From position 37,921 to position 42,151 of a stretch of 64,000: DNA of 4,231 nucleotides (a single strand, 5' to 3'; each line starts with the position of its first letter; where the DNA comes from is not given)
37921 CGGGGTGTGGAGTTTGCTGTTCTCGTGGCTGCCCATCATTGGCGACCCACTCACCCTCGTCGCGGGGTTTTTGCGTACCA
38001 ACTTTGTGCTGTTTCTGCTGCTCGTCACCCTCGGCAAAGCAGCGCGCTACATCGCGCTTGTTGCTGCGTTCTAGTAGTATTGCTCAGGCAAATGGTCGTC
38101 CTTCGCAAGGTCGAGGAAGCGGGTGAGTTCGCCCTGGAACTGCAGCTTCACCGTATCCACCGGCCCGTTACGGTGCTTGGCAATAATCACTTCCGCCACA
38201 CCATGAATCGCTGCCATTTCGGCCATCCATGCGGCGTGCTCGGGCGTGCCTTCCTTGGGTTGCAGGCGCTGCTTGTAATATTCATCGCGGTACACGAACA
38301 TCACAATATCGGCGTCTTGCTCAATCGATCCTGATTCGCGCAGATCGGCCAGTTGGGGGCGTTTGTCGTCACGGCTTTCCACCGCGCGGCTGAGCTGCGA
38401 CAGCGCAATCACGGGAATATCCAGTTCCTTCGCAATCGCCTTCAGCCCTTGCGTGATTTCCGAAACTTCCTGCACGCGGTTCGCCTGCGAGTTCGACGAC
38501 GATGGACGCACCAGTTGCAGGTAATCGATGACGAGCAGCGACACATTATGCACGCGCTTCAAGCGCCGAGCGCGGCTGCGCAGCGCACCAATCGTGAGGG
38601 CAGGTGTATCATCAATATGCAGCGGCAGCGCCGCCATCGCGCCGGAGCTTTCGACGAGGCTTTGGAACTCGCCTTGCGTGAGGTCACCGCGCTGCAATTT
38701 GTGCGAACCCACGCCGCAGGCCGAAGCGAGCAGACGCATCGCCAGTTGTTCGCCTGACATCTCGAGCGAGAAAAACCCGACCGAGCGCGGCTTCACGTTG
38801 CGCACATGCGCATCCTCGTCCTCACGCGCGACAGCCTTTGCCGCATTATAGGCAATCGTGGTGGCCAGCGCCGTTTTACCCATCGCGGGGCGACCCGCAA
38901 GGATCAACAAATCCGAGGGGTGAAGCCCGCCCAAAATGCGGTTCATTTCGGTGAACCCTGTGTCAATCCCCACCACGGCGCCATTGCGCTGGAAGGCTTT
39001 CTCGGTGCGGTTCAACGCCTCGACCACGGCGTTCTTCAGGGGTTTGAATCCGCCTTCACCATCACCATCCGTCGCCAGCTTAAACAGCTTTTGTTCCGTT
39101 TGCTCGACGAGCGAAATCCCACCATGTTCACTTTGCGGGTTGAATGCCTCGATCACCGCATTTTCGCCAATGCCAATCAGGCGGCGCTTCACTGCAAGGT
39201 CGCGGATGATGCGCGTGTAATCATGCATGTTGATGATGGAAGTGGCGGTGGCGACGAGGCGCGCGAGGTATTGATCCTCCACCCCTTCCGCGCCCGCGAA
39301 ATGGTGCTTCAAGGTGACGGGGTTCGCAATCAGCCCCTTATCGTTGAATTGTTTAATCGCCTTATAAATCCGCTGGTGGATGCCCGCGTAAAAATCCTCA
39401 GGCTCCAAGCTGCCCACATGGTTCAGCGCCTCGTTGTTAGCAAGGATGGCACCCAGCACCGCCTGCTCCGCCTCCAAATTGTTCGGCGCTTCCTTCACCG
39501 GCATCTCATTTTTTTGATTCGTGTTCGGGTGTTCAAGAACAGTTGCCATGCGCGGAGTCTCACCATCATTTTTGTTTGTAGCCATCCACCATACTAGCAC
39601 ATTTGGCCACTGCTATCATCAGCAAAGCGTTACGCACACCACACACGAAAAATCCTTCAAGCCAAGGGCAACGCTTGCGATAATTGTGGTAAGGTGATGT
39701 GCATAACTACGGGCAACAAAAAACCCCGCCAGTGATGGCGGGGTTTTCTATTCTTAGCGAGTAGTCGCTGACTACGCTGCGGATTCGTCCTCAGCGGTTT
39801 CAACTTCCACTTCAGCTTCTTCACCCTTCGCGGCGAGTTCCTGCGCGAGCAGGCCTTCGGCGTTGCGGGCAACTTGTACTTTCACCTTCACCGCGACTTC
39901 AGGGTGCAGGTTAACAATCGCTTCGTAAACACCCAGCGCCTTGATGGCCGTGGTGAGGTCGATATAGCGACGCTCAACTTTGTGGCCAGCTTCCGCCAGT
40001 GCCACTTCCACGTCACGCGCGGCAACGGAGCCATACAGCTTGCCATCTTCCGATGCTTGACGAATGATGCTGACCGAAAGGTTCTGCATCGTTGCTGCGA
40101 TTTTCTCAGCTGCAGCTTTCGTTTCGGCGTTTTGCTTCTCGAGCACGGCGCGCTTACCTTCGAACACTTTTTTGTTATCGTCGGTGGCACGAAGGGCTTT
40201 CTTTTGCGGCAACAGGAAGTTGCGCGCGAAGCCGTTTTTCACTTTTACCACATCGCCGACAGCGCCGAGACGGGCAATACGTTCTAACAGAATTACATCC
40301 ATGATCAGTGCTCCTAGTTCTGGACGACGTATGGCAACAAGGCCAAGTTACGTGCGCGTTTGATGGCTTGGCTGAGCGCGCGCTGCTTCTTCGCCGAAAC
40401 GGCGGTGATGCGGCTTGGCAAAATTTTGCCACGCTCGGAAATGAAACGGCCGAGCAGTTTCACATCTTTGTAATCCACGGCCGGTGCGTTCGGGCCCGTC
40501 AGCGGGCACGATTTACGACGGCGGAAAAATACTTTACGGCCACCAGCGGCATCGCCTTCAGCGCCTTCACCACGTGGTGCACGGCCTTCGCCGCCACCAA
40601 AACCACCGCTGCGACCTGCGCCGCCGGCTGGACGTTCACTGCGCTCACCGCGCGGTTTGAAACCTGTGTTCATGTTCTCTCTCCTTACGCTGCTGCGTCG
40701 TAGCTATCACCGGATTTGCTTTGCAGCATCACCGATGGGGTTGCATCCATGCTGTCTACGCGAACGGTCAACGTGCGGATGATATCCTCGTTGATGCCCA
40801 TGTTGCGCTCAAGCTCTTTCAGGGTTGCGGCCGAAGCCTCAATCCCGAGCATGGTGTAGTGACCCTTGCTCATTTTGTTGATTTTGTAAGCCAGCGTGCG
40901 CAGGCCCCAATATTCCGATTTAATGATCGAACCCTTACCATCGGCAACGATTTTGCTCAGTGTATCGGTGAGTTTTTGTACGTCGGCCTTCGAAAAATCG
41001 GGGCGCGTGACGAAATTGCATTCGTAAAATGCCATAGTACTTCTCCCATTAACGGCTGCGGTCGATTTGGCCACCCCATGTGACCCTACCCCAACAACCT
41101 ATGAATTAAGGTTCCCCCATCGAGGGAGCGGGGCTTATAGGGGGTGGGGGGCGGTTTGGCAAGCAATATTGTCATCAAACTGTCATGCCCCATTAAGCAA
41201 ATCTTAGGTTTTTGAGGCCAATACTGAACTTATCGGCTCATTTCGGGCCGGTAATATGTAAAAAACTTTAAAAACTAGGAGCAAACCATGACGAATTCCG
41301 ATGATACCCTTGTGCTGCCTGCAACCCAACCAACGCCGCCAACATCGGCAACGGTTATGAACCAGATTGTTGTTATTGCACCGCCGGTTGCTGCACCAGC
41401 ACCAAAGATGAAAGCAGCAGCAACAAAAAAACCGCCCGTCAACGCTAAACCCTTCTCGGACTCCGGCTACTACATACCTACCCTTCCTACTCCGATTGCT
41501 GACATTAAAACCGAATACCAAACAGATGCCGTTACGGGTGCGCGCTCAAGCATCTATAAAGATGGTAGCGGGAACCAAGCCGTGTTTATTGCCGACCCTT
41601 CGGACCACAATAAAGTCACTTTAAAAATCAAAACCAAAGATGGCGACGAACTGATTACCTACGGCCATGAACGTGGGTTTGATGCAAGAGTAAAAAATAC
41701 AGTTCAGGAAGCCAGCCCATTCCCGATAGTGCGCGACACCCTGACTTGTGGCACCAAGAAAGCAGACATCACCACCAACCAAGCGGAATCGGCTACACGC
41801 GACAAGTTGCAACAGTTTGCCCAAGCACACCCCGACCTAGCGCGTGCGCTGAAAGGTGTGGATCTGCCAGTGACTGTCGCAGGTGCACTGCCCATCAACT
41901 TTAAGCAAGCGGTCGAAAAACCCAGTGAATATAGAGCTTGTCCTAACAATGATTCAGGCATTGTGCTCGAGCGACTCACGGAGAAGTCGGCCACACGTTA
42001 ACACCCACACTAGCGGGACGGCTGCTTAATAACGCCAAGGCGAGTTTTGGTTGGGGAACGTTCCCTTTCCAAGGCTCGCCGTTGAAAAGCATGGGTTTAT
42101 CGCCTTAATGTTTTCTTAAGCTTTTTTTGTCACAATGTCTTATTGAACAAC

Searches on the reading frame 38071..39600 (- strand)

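Call 43: search_protein_families(library=pfam, proteins=[window:38071-39600:-], max_evalue=0.001)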
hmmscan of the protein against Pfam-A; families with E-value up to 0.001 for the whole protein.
window:38071-39600:- (509 aa): 4 families
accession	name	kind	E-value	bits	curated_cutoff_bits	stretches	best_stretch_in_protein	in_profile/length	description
PF03796.21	DnaB_C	-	5.4e-101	337.7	27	1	211-496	1-254/255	DnaB-like helicase C terminal domain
PF00772.26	DnaB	-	3.3e-24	85.4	23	1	38-134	2-103/103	DnaB-like helicase N terminal domain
PF13481.12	AAA_25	-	1.2e-15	58.1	27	1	211-403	14-190/195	AAA domain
PF13191.12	AAA_16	-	0.00055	20.9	32.6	0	230-370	25-150/167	AAA ATPase domain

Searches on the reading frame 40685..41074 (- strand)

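Call 12: search_protein_families(library=pfam, proteins=[window:40685-41074:-], max_evalue=0.01)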
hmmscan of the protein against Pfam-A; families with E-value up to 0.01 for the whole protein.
window:40685-41074:- (129 aa): 1 family
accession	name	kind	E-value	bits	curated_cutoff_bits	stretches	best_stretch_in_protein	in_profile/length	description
PF01250.22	Ribosomal_S6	-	1.9e-28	98.9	27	1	17-105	2-90/90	Ribosomal protein S6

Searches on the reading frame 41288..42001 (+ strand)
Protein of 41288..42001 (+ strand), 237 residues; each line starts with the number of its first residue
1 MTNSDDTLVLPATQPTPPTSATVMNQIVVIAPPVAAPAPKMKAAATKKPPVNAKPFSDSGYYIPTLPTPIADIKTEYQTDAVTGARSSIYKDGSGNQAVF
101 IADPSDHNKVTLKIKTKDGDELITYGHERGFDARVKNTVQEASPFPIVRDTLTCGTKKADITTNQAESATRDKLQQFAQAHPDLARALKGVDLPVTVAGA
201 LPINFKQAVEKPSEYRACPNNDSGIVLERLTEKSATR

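Call 12: search_protein_families(library=pfam, proteins=[window:41288-42001:+], max_evalue=0.01)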
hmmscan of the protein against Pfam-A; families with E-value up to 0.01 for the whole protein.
window:41288-42001:+ (237 aa): 0 families

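Call 44: search_protein_families(library=ncbifam, proteins=[window:41288-42001:+], max_evalue=0.001)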
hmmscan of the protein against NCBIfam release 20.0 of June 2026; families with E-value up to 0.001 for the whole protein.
window:41288-42001:+ (237 aa): 0 families
